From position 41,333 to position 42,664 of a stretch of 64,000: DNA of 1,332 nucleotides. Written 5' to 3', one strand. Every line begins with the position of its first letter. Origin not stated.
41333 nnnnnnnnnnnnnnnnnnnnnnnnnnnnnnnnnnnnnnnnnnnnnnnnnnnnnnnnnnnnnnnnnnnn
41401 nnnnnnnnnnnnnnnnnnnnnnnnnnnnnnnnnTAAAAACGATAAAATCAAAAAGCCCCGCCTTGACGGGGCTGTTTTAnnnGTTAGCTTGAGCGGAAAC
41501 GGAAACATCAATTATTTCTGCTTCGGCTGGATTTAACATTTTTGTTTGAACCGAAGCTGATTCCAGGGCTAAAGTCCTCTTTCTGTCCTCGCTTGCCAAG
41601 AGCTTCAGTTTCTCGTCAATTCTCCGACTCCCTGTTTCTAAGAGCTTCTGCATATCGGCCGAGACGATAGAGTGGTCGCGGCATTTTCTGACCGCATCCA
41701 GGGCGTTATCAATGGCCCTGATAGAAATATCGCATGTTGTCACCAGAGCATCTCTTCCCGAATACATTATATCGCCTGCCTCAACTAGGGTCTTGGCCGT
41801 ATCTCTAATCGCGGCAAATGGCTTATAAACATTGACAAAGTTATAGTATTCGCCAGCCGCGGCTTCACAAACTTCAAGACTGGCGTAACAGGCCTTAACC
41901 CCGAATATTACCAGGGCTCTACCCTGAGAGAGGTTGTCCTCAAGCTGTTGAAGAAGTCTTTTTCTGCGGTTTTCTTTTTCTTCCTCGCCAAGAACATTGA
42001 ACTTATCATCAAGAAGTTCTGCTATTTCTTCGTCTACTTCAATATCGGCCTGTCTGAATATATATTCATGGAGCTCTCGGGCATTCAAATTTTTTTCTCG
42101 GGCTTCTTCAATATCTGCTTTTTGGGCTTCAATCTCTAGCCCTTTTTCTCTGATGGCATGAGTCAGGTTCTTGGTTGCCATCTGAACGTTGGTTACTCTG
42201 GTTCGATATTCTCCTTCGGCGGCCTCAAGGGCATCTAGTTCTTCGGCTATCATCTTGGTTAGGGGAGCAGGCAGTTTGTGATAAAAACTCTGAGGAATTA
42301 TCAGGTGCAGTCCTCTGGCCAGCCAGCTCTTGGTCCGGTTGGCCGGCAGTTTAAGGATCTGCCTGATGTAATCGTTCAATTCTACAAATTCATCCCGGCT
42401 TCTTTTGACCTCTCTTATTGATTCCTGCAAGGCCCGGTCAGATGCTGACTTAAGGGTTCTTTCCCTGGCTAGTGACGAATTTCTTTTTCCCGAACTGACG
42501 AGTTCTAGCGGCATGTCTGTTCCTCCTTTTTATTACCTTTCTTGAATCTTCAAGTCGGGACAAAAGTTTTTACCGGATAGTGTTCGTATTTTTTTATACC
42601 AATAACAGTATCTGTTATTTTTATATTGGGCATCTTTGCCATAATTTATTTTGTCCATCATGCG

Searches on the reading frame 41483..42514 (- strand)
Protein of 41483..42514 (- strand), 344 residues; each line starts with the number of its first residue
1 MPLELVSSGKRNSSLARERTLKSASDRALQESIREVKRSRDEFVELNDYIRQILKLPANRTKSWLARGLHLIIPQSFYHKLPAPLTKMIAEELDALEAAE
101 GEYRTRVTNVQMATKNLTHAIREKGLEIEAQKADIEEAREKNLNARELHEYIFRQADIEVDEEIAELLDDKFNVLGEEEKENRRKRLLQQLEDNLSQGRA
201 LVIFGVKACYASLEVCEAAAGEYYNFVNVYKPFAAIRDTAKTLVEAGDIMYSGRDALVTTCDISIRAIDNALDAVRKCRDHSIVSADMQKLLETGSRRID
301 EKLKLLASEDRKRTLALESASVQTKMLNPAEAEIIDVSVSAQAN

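Call 3: search_protein_families(library=pfam, proteins=[window:41483-42514:-], max_evalue=0.1)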
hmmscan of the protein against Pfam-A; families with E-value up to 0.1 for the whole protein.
window:41483-42514:- (344 aa): 1 family
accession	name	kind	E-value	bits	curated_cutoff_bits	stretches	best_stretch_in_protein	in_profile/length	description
PF09704.15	Cas_Cas5d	-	0.041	14.3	23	1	171-225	111-163/217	CRISPR-associated protein (Cas_Cas5)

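Call 17: find_related_loci(query=A1, collection=genome_contigs, flank=10000)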
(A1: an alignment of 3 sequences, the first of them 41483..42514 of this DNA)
Query A1 (344 aa) in genome_contigs; peptide patterns used: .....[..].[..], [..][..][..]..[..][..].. (x = any residue, [..] = any of these).
483 stretches matched a pattern; 1 encode a relative of the query (tblastn E <= 1e-3); 1 distinct loci.
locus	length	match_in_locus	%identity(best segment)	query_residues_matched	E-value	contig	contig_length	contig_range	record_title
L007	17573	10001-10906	31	12-313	3e-46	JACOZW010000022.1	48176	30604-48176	MAG: Candidatus Yanofskybacteria bacterium isolate NC_groundwater_215_Ag_S-0.1um_42_10 S4_GD2017_2_S1_scaffold_381, whol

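Call 36: search_protein_families(library=phrogs, proteins=[window:41483-42514:-], max_evalue=0.1)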
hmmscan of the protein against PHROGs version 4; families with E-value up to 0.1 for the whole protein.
window:41483-42514:- (344 aa): 1 family
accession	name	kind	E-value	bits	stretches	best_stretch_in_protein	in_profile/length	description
phrog_1837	-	unknown function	0.024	14.9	1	152-216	38-103/212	-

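Call 37: search_protein_families(library=padloc, proteins=[window:41483-42514:-], max_evalue=0.1)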
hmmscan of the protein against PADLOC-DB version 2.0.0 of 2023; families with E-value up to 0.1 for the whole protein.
window:41483-42514:- (344 aa): 2 families
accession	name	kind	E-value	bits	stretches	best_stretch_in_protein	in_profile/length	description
PDLC01644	Cas5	-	0.0089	14.4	1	172-222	101-146/192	CAS-I; effector_G5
PDLC03336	MTase_II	-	0.034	11.2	1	16-73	219-277/421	Type II methyltransferase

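Call 39: find_homologous_proteins(query=A5, max_evalue=0.001)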
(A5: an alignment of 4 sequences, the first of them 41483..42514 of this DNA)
Query A5 (4 sequences) (344 aa, profile of the alignment): 10 proteins with E <= 0.001 among 8000 candidates.
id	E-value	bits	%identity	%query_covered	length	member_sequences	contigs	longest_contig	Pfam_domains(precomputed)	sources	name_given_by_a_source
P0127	8.8e-167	572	32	89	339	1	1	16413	-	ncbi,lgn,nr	ncbi:MAG: hypothetical protein Q8R55_01970 [Candidatus Taylorbacteria bacterium]|nr:hypothetical pro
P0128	3.2e-166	571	100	100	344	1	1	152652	-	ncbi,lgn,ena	-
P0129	1.6e-164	565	31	88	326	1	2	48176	-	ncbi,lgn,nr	ncbi:MAG: hypothetical protein HYT62_01685 [Candidatus Yanofskybacteria bacterium]|nr:hypothetical p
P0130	1.2e-161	556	51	91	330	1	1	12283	-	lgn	-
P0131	2.8e-143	495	32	86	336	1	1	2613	-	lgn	-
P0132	3.8e-137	475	63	99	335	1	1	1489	-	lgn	-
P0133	1.9e-135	469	63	86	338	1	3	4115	-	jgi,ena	-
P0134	3.7e-116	406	58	92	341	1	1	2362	-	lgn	-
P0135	6.2e-108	379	56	88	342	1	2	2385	-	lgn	-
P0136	3.1e-107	377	55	95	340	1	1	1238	-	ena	-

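Call 40: find_encoding_contigs(protein=P0133, flank=5000, max_places=3)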
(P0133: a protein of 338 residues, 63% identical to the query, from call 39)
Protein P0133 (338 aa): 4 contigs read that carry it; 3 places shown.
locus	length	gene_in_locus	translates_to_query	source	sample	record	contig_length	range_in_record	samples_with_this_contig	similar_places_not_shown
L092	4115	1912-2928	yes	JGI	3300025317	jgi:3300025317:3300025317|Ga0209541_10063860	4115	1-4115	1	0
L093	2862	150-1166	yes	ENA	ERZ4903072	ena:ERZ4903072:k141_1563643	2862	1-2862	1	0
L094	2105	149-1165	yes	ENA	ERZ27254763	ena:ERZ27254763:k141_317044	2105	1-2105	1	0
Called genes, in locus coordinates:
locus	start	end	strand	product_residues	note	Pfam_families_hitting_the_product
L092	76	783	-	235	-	-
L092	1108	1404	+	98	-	-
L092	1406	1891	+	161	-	-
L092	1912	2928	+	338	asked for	-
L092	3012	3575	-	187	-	-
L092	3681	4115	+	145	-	?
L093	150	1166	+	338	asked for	-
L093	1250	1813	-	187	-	-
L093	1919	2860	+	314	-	?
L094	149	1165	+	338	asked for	-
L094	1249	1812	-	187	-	-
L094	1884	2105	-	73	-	?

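Call 41: find_encoding_contigs(protein=P0131, flank=5000, max_places=2)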
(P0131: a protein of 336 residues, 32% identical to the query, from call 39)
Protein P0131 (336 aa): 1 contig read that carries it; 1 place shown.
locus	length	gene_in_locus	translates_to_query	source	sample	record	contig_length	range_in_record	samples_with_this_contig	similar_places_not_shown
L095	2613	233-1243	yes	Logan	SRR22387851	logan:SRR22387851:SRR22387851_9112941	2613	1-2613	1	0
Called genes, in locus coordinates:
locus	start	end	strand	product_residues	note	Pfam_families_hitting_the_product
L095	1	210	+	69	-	?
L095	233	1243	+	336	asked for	-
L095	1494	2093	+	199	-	-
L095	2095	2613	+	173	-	?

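Call 42: find_encoding_contigs(protein=P0135, flank=5000, max_places=2)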
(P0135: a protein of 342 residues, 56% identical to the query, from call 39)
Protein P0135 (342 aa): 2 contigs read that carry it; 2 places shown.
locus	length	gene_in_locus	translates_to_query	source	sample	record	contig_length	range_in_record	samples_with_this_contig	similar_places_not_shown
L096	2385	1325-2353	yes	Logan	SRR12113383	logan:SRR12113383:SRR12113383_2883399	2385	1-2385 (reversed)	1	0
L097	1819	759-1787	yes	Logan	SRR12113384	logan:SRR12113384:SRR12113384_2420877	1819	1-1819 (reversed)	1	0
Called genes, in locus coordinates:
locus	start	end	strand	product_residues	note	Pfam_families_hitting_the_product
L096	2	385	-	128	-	?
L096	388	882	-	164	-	-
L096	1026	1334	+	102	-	-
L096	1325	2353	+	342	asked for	-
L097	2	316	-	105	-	?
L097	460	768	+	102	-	-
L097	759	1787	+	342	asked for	-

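Call 58: search_protein_representatives(alignment_id=A6)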
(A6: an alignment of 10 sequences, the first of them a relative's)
Query: 10 sequences, 339 profile positions. Proteins with E-value up to 0.001 (for the whole library): 121; up to 1e-10: 101; up to 1e-30: 72. The best 121 are listed.
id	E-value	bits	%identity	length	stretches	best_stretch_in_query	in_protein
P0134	8.1e-155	531.2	-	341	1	1-338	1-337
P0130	9.9e-147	504.6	-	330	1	1-325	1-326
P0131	2.6e-140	483.5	-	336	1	2-337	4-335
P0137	1.9e-99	349.2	-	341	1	16-332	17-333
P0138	1.4e-94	333.1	-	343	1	15-321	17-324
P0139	1.1e-92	326.9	-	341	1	2-337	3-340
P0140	1.1e-92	326.9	-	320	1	20-318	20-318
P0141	1.8e-84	299.9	-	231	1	110-320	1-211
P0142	3.8e-83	295.6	-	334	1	11-332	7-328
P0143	9.7e-79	281.1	-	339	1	14-313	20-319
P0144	2.4e-75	269.9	-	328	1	7-319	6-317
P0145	1.2e-74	267.6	-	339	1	13-307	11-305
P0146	1.1e-73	264.4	-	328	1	21-326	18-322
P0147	1.5e-73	264.0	-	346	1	19-324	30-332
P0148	1.6e-73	263.9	-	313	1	23-322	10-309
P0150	4.2e-73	262.5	-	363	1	15-303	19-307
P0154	7.3e-70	251.9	-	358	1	16-319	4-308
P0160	3.5e-63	229.9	-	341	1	18-318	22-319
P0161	1.0e-61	225.1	-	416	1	25-315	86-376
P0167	1.4e-57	211.5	-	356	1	1-315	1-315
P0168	2.2e-57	210.9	-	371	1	8-320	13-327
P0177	3.4e-50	187.2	-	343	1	3-334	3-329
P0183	3.5e-47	177.3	-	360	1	60-308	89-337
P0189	1.9e-41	158.4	-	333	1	1-315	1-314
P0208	1.0e-25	106.8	-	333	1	15-318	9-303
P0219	6.9e-18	81.0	-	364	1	94-318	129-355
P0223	2.2e-15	72.8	-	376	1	92-283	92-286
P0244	1.4e-06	43.8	-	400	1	94-257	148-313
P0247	1.3e-05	40.6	-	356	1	98-318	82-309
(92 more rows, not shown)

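Call 59: search_protein_families(library=pfam, proteins=[P0137, P0145, P0161, P0168, P0183, P0208, P0219, P0223, P0244, P0247], max_evalue=0.01)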
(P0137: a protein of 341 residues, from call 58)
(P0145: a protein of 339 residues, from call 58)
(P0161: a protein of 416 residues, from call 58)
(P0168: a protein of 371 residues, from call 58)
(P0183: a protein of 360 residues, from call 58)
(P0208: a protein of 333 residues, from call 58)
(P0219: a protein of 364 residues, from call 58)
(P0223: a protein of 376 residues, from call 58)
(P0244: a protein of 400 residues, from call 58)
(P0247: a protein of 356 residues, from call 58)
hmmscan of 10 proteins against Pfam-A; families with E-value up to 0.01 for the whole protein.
P0137 (341 aa): 0 families

P0145 (339 aa): 0 families

P0161 (416 aa): 0 families

P0168 (371 aa): 0 families

P0183 (360 aa): 0 families

P0208 (333 aa): 0 families

P0219 (364 aa): 0 families

P0223 (376 aa): 0 families

P0244 (400 aa): 0 families

P0247 (356 aa): 0 families

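Call 60: find_encoding_contigs(protein=P0150, flank=10000, max_places=3)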
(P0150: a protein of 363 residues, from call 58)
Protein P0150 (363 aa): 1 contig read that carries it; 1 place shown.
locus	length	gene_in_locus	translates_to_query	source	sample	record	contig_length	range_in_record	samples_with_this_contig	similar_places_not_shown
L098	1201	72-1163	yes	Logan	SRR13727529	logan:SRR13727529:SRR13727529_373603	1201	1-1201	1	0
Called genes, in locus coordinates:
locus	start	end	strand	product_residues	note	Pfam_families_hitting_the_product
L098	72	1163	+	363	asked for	-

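Call 61: list_cluster_members(proteins=[P0137, P0139, P0143, P0147, P0154, P0160, P0167, P0177, P0189, P0208])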
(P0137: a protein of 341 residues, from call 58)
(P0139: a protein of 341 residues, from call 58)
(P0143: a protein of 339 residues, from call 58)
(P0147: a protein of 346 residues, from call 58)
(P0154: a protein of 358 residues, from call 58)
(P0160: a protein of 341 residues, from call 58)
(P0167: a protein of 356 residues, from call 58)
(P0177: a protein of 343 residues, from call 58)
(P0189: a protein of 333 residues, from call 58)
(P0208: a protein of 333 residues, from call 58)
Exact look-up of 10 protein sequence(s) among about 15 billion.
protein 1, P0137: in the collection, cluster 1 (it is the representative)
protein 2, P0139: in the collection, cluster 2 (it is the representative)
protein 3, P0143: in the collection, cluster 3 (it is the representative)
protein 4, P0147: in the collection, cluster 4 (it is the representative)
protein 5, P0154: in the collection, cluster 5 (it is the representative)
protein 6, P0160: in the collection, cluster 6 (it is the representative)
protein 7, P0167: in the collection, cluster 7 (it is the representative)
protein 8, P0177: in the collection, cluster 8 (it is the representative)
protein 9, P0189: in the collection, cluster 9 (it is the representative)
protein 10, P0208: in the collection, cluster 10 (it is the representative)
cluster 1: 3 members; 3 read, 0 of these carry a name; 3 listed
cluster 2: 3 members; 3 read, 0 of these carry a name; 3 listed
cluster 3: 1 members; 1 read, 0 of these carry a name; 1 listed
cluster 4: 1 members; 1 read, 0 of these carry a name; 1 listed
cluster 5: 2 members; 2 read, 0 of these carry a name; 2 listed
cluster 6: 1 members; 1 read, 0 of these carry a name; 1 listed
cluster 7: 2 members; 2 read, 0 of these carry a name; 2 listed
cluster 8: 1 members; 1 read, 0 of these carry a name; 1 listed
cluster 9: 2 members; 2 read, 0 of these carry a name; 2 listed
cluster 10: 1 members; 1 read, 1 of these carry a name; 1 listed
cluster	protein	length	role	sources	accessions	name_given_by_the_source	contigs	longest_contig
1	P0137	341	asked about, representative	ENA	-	-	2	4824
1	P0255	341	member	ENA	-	-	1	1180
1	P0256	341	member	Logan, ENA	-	-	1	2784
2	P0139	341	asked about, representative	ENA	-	-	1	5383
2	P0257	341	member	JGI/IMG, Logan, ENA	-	-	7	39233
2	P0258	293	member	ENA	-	-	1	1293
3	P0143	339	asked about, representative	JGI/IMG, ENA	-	-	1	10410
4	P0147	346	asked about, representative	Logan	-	-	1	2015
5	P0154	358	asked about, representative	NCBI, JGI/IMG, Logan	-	-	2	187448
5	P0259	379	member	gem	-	-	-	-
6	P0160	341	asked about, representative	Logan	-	-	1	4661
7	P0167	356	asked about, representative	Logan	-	-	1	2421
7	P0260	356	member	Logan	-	-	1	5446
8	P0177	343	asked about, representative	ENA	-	-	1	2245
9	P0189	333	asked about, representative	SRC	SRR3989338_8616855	-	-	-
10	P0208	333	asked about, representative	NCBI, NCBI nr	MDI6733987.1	MAG: hypothetical protein QMD50_00630 [Patescibacteria group bacterium] | hypothetical protein [Patescibacteria group bacterium]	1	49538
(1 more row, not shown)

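Call 63: find_encoding_contigs(protein=P0154, flank=10000, max_places=2)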
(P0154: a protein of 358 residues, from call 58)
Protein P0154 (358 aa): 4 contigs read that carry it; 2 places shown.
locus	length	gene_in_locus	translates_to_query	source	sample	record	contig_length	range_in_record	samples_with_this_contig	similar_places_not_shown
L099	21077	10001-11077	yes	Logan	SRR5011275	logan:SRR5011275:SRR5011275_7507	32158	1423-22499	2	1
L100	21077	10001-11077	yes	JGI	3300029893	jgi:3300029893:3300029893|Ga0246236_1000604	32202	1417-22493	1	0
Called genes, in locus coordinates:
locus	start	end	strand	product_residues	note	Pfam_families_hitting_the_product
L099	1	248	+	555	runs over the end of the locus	?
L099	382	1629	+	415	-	PF03979:Sigma70_r1_1, PF00140:Sigma70_r1_2, PF04542:Sigma70_r2, PF04539:Sigma70_r3, PF04545:Sigma70_r4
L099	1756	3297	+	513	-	-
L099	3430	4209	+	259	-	-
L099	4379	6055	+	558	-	PF01411:tRNA-synt_2c, PF07973:tRNA_SAD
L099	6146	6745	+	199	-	-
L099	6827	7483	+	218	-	-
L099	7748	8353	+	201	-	-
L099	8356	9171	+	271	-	-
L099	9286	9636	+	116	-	-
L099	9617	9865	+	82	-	-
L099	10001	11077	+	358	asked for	-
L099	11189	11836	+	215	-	-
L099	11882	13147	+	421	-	-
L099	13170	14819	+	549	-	-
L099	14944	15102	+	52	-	-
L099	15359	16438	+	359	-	PF00595:PDZ (faint), PF13180:PDZ_2, PF17820:PDZ_6 (weak)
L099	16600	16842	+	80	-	PF01176:eIF-1a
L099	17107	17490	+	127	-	PF00416:Ribosomal_S13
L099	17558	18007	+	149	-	PF00411:Ribosomal_S11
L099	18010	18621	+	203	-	PF00163:Ribosomal_S4, PF01479:S4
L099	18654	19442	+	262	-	PF01193:RNA_pol_L, PF01000:RNA_pol_A_bac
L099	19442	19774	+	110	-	PF01196:Ribosomal_L17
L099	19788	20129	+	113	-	PF00572:Ribosomal_L13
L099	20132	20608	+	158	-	PF00380:Ribosomal_S9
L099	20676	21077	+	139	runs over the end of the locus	PF09997:DUF2238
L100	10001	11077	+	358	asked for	-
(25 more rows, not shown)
